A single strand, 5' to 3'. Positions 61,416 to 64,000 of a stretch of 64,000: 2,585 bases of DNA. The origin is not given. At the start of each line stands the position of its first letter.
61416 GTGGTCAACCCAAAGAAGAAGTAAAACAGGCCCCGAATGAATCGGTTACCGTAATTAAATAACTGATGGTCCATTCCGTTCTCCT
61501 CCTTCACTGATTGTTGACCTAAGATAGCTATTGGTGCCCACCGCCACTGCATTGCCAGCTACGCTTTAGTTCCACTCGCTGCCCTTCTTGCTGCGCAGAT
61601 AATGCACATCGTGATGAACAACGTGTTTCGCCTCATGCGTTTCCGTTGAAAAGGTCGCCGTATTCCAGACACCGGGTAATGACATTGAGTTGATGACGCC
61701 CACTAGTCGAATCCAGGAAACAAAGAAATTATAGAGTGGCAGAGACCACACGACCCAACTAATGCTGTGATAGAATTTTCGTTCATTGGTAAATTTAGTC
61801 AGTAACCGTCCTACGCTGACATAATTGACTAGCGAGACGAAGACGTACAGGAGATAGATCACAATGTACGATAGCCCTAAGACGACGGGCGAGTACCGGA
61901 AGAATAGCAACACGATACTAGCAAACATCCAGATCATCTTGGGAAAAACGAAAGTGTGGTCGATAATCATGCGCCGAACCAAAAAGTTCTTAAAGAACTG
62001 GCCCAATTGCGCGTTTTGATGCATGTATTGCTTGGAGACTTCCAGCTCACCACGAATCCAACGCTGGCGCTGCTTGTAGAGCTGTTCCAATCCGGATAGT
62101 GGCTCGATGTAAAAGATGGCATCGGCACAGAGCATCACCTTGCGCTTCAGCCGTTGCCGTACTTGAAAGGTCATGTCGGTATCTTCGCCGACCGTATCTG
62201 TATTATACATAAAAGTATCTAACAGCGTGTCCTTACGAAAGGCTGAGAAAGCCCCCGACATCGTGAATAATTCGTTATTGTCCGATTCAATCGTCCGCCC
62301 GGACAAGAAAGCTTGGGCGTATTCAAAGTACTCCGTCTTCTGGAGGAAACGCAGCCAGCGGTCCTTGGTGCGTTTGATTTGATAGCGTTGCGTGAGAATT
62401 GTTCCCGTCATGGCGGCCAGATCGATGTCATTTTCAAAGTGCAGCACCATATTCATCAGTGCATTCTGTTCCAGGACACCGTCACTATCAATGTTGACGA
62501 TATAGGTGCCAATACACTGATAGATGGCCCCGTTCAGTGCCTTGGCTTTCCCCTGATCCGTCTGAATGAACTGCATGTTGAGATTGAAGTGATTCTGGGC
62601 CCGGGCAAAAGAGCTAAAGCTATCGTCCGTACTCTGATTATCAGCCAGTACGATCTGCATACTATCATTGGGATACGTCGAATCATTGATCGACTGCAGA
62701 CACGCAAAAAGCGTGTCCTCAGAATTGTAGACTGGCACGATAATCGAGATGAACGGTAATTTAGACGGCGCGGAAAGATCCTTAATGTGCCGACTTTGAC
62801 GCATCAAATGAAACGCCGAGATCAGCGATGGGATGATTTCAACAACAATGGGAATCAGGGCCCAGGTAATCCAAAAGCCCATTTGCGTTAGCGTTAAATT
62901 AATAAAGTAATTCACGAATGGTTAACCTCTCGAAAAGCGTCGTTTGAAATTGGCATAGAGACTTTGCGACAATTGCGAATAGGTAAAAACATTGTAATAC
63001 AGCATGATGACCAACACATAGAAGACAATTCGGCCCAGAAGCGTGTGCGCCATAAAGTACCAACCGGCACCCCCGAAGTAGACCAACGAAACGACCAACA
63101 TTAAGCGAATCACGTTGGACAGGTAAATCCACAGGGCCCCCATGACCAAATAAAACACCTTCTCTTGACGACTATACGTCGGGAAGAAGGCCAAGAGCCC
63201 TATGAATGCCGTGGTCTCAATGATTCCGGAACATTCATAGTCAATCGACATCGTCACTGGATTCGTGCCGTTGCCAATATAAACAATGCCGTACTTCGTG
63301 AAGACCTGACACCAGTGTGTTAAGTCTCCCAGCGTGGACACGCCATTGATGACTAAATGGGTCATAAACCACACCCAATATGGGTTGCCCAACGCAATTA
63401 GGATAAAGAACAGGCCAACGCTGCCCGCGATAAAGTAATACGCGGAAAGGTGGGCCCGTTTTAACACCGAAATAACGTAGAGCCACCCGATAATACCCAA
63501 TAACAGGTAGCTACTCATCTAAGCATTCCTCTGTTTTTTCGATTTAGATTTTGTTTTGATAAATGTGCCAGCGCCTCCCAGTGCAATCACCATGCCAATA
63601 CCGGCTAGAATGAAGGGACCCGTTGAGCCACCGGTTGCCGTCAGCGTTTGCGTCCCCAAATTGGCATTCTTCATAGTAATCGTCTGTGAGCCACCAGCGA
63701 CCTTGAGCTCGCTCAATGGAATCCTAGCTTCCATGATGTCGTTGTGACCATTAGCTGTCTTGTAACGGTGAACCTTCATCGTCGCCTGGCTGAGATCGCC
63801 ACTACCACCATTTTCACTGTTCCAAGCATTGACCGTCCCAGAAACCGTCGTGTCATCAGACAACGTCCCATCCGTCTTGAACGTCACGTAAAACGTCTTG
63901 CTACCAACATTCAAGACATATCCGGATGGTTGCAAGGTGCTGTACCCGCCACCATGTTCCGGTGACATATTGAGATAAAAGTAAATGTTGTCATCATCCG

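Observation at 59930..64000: Exosortase-G (XrtG)-type protein-sorting operon coupled to a processive GT2 glycan synthase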

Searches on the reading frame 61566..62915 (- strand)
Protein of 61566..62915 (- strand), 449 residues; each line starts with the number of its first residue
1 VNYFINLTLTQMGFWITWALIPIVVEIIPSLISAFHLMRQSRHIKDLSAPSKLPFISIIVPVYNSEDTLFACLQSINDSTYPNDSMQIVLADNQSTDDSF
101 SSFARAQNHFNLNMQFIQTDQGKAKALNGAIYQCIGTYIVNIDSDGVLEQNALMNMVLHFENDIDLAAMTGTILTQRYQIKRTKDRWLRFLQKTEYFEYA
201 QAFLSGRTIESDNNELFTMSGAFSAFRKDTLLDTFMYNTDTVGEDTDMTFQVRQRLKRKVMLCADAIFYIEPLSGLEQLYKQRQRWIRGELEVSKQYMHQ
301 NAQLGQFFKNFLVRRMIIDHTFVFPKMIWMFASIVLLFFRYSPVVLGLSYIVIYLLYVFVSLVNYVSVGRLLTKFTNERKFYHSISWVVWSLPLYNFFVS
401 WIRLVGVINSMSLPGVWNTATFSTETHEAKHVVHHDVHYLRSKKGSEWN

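Call 5: search_protein_families(library=ncbifam, proteins=[window:61566-62915:-], max_evalue=0.01)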
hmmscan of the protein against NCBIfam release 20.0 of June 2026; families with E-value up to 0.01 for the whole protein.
window:61566-62915:- (449 aa): 23 families
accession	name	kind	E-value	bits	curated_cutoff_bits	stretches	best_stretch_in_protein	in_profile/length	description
TIGR03111.1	glyc2_xrt_Gpos1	hypoth_equivalog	7.8e-189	628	363.95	1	7-438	2-435/439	TIGR03111 family XrtG-associated glycosyltransferase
TIGR03937.1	PgaC_IcaA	equivalog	3.1e-36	125.2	422.3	1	18-402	8-382/407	poly-beta-1,6-N-acetyl-D-glucosamine synthase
TIGR04242.1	nodulat_NodC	equivalog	7e-15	54.9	550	1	43-197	37-187/395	chitooligosaccharide synthase NodC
NF041875.1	EPS_EpsD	equivalog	3.9e-14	52.8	370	1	56-334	1-273/325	exopolysaccharide biosynthesis glycosyltransferase EpsD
NF007482.0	PRK10073.1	equivalog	1.4e-13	50.6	423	1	53-176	5-127/334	glycosyltransferase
NF047683.1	TeichurnBiosyTuaG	equivalog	5.3e-12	45.9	400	1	53-162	5-112/252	teichuronic acid biosynthesis protein TuaG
TIGR03965.1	mycofact_glyco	equivalog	2.4e-11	43.2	280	1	46-176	67-194/467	mycofactocin biosynthesis glycosyltransferase MftF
NF053739.1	GlytfEpsEBac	equivalog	2.2e-09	36.7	450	1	54-166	1-113/265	glycosyltransferase EpsE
TIGR03030.1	CelA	equivalog_domain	2.7e-09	35.6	699.1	1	23-364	102-452/714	UDP-forming cellulose synthase catalytic subunit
NF038299.1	EPS_HpsN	equivalog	7.6e-09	35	425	1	54-231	1-177/317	hormogonium polysaccharide biosynthesis glycosyltransferase HpsN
TIGR04283.1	glyco_like_mftF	equivalog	9e-09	35.2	182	1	56-157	1-94/221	TIGR04283 family arsenosugar biosynthesis glycosyltransferase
NF038302.1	EPS_HpsE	equivalog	1.5e-07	30.7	300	1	56-181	3-131/307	hormogonium polysaccharide biosynthesis glycosyltransferase HpsE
NF050050.1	ProtGlycPglI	equivalog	8.1e-07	28.7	500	1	54-162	2-110/306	GalNAc(5)-diNAcBac-PP-undecaprenol beta-1,3-glucosyltransferase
NF010496.0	PRK13915.1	equivalog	1.1e-05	24.6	262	1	39-149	16-130/307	glucosyl-3-phosphoglycerate synthase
TIGR04017.1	WcaA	equivalog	1.4e-05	24.9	495.75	1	53-161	4-111/279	colanic acid biosynthesis glycosyltransferase WcaA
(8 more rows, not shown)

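Call 6: search_protein_families(library=pfam, proteins=[window:61566-62915:-], max_evalue=0.01)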
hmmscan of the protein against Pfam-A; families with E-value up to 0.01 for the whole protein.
window:61566-62915:- (449 aa): 4 families
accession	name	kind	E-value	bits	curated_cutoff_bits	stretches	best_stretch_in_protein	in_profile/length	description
PF13641.12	Glyco_tranf_2_3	-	8e-19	69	27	1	56-289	3-230/230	Glycosyltransferase like family 2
PF00535.33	Glycos_transf_2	-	4.5e-18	66.2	23.3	1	57-229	1-162/168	Glycosyl transferase family 2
PF13632.12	Glyco_trans_2_3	-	1.5e-14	54.7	27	1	138-359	1-194/198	Glycosyl transferase family group 2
PF10111.15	Glyco_tranf_2_2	-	0.00038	20.5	27.3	1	57-157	1-103/276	Glycosyltransferase like family 2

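Call 25: search_solved_structures(query=window:61566-62915:-, max_evalue=0.001)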
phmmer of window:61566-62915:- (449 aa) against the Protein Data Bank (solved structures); distinct sequences matched with E-value up to 0.001: 16.
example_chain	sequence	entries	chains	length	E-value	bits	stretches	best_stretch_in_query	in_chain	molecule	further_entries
2z87_A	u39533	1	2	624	1e-11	47.7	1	35-170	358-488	Chondroitin synthase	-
2z86_A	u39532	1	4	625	1e-11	47.7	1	35-170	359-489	Chondroitin synthase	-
5tze_C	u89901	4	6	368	6.8e-11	45.1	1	56-172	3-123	Glycosyl transferase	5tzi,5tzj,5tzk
6yv7_A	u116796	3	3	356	1.7e-10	43.8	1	49-155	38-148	Glycosyl transferase, family 2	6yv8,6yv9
6yv7_B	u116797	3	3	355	1.7e-10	43.7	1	49-155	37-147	Glycosyl transferase, family 2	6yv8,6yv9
5tz8_A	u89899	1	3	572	1.9e-10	43.6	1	56-171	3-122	Glycosyl transferase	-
5hea_A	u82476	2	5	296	3.5e-10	42.7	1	55-276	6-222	Putative glycosyltransferase (GalT1)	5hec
6p61_A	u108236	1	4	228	1e-07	34.6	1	51-166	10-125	Glycosyltransferase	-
3l7j_A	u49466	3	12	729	5.8e-07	32.1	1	56-181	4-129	Teichoic acid biosynthesis protein F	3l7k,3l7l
3l7m_A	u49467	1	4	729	5.8e-07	32.1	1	56-181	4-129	Teichoic acid biosynthesis protein F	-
3l7i_A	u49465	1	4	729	5.8e-07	32.1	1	56-181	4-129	Teichoic acid biosynthesis protein F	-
3bcv_A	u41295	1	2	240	1.7e-05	27.2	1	51-157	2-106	Putative glycosyltransferase protein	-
5ej1_A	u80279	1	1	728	6.5e-05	25.3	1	49-360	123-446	Putative cellulose synthase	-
4hg6_A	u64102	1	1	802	7.9e-05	25.1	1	49-359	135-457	Cellulose Synthase Subunit A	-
4p00_A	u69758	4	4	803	7.9e-05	25.1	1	49-359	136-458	Cellulose Synthase A subunit | Cellulose Synthase subunit A | Putative cellulose synthase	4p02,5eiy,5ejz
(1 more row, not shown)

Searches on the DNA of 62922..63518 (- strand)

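Call 58: search_rna_families(source=L001, start=7900, end=14400, threshold=evalue, max_evalue=1)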
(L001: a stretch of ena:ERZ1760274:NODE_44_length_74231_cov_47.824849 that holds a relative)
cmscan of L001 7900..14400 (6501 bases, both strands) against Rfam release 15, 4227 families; matches with E-value up to 1: 0.
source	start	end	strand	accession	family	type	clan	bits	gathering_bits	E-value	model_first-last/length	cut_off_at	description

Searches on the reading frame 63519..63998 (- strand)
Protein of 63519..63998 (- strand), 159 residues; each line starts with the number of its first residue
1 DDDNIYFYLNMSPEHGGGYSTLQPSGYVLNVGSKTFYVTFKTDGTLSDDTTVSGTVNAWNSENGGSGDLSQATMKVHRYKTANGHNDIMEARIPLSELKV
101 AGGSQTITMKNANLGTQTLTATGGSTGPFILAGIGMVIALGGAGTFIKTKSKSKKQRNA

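Call 5: search_protein_families(library=ncbifam, proteins=[window:63519-63998:-], max_evalue=0.01)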
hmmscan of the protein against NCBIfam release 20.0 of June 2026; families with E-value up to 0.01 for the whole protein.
window:63519-63998:- (159 aa): 1 family
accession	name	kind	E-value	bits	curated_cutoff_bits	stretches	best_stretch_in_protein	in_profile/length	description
TIGR04145.2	Firmicu_CTERM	equivalog_domain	4.2e-46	157.3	50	1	1-151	35-190/191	Firmicu-CTERM sorting domain-containing protein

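Call 6: search_protein_families(library=pfam, proteins=[window:63519-63998:-], max_evalue=0.01)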
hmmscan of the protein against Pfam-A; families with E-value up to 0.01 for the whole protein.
window:63519-63998:- (159 aa): 0 families

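Call 19: find_homologous_proteins(query=window:63519-63998:-, max_evalue=0.001)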
Query window:63519-63998:- (159 aa): 6 proteins with E <= 0.001 among 164 candidates.
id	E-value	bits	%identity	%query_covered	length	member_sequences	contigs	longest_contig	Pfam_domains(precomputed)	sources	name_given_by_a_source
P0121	8.7e-98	342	100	100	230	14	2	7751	-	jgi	-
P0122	3.2e-79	282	81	100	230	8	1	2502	-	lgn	-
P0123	3.5e-79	282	81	100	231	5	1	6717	-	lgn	-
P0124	3.1e-50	188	60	97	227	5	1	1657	-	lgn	-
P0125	1.7e-47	179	62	94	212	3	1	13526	-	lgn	-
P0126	3.2e-46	175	58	94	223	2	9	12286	-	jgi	jgi:uncharacterized protein (TIGR04145 family)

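Call 43: predict_structure(alignment_id=A3)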
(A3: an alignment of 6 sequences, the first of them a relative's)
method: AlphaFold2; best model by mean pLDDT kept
length: 230 residues; sequences in the alignment: 6
mean_pLDDT: 53.4   pTM: 0.52
mean pLDDT of the five models: 53.4, 53.3, 51.9, 50.9, 50.7
residues with pLDDT >= 90: 0; 70-90: 58; 50-70: 69; < 50: 103
segments of 3 or more residues with pLDDT < 50: 2-4, 15-60, 87-96, 192-230
pLDDT, mean of each block of 10 residues (from residue 1): 51 43 25 33 30 35 62 69 52 52 72 75 77 61 79 73 75 57 57 38 39 35 39
secondary structure, 60 per line:
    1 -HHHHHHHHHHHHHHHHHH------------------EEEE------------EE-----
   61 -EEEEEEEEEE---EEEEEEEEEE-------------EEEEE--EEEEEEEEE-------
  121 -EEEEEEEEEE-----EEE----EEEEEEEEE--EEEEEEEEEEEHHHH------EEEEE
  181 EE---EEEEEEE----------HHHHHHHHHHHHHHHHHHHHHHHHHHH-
elements in order: H2-19 E38-41 E62-71 E75-84 E98-102 E105-113 E122-131 E137-139 E144-152 E155-165 H166-169 E176-182 E186-192 H203-229

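Call 54: fold_search(model_id=the predicted structure, library=pdb)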
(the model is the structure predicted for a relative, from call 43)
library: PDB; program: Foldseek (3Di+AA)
matches with E <= 10: 1367; with E <= 0.001: 0
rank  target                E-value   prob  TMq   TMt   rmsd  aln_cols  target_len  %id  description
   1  8z9d_P                4.6e-02  0.20  0.18  0.21  16.7       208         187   12  cryo-EM structure of PSII-LHCII megacomplex from spinach (released 2024-11-13)
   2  6rcu_B                1.4e-01  0.06  0.11  0.11  18.9       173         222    9  PfRH5 bound to monoclonal antibodies R5.004 and R5.016 (released 2019-06-26)
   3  7uvl_H                1.6e-01  0.44  0.20  0.20   8.5       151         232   13  IgA1 Protease with IgA1 substrate (released 2022-11-23)
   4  5xey_D                1.8e-01  0.23  0.15  0.15  12.1       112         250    9  Discovery and structural analysis of a phloretin hydrolase from the opportunistic pathogen Mycobacterium abscessus (released 2018-05-02)
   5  4k3d_M                1.9e-01  0.12  0.17  0.18  17.3       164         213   14  Crystal structure of bovine antibody BLV1H12 with ultralong CDR H3 (released 2013-06-19)
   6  1z94_B                2.2e-01  0.30  0.17  0.25  12.4       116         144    9  X-Ray Crystal Structure of Protein CV1439 from Chromobacterium violaceum. Northeast Structural Genomics Consortium Tar (released 2005-05-10)
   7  4tmd                  2.4e-01  0.77  0.26  0.30   7.9       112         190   11  X-ray structure of Putative uncharacterized protein (Rv0999 ortholog) from Mycobacterium smegmatis (released 2014-07-02)
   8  1xfs_B                2.4e-01  0.25  0.15  0.22  13.2       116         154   13  X-Ray Crystal Structure of Protein NE0264 from Nitrosomonas europaea. Northeast Structural Genomics Consortium Target  (released 2004-09-28)
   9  8e1p_F                2.4e-01  0.05  0.12  0.12  19.6       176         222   12  Crystal structure of BG505 SOSIP.v4.1-GT1.2 trimer in complex with gl-PGV20 and PGT124 Fabs (released 2023-06-21)
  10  3pu2_D                2.7e-01  0.11  0.17  0.23  13.5       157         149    8  Crystal Structure of the Q3J4M4_RHOS4 protein from Rhodobacter sphaeroides. Northeast Structural Genomics Consortium T (released 2010-12-15)
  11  7jvc_C                2.9e-01  0.04  0.11  0.11  22.3       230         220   10  SARS-CoV-2 spike in complex with the S2A4 neutralizing antibody Fab fragment (released 2020-10-14)
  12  5n7w_H                3.0e-01  0.05  0.11  0.12  19.2       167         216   14  Computationally designed functional antibody (released 2018-11-14)
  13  3pu2_C                3.2e-01  0.11  0.18  0.23  13.8       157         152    8  Crystal Structure of the Q3J4M4_RHOS4 protein from Rhodobacter sphaeroides. Northeast Structural Genomics Consortium T (released 2010-12-15)
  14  4r6u_A                3.2e-01  0.04  0.11  0.09  24.9       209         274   11  IL-18 receptor complex (released 2014-10-15)
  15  1kcs_H                3.2e-01  0.03  0.11  0.11  19.4       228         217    9  CRYSTAL STRUCTURE OF ANTIBODY PC282 IN COMPLEX WITH PS1 PEPTIDE (released 2002-05-11)
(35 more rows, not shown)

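Call 63: search_protein_representatives(alignment_id=A3)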
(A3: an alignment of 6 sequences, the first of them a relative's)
Query: 6 sequences, 226 profile positions. Proteins with E-value up to 0.001 (for the whole library): 323; up to 1e-10: 114; up to 1e-30: 40. The best 150 are listed.
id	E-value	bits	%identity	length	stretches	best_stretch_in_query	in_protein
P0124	1.2e-117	407.5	-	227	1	1-225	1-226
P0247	8.2e-67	241.2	-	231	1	5-219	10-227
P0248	2.0e-65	236.7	-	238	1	1-220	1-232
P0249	1.7e-57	210.7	-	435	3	30-220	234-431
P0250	1.5e-55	204.3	-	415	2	23-220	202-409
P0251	1.6e-54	201.0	-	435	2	22-218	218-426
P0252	8.9e-54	198.5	-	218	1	1-219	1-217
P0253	1.3e-53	198.0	-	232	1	7-221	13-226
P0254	1.5e-51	191.2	-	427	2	25-220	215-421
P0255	1.6e-50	187.9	-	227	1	5-217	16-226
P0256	4.0e-50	186.6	-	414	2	26-221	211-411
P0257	1.9e-49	184.4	-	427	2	24-222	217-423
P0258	1.4e-48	181.5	-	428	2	25-215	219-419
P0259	2.2e-48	180.9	-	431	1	19-221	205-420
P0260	4.2e-48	180.0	-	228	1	1-222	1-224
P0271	5.7e-42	159.9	-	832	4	21-215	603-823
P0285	1.8e-31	125.6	-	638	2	25-222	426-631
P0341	1.3e-12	63.9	-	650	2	27-217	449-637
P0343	4.5e-12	62.1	-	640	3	25-219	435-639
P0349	2.0e-11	60.0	-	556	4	30-77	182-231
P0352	4.3e-11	58.9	-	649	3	30-77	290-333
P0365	3.0e-10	56.2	-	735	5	18-77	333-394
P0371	7.4e-10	54.9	-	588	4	29-82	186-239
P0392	7.2e-09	51.6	-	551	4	27-85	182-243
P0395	1.1e-08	51.0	-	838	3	33-80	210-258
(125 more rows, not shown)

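Call 64: search_protein_families(library=pfam, proteins=[P0271, P0285, P0341, P0343, P0349, P0352, P0365, P0371, P0392, P0395], max_evalue=0.001)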
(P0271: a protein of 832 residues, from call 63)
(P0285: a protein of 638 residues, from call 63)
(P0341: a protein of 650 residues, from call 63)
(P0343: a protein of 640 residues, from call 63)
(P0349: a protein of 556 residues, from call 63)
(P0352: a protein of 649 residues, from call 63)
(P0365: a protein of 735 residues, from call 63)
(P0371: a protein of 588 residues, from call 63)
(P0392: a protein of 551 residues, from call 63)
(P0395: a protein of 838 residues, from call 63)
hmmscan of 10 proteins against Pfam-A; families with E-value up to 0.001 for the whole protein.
P0271 (832 aa): 0 families

P0285 (638 aa): 0 families

P0341 (650 aa): 0 families

P0343 (640 aa): 0 families

P0349 (556 aa): 0 families

P0352 (649 aa): 0 families

P0365 (735 aa): 0 families

P0371 (588 aa): 0 families

P0392 (551 aa): 0 families

P0395 (838 aa): 0 families
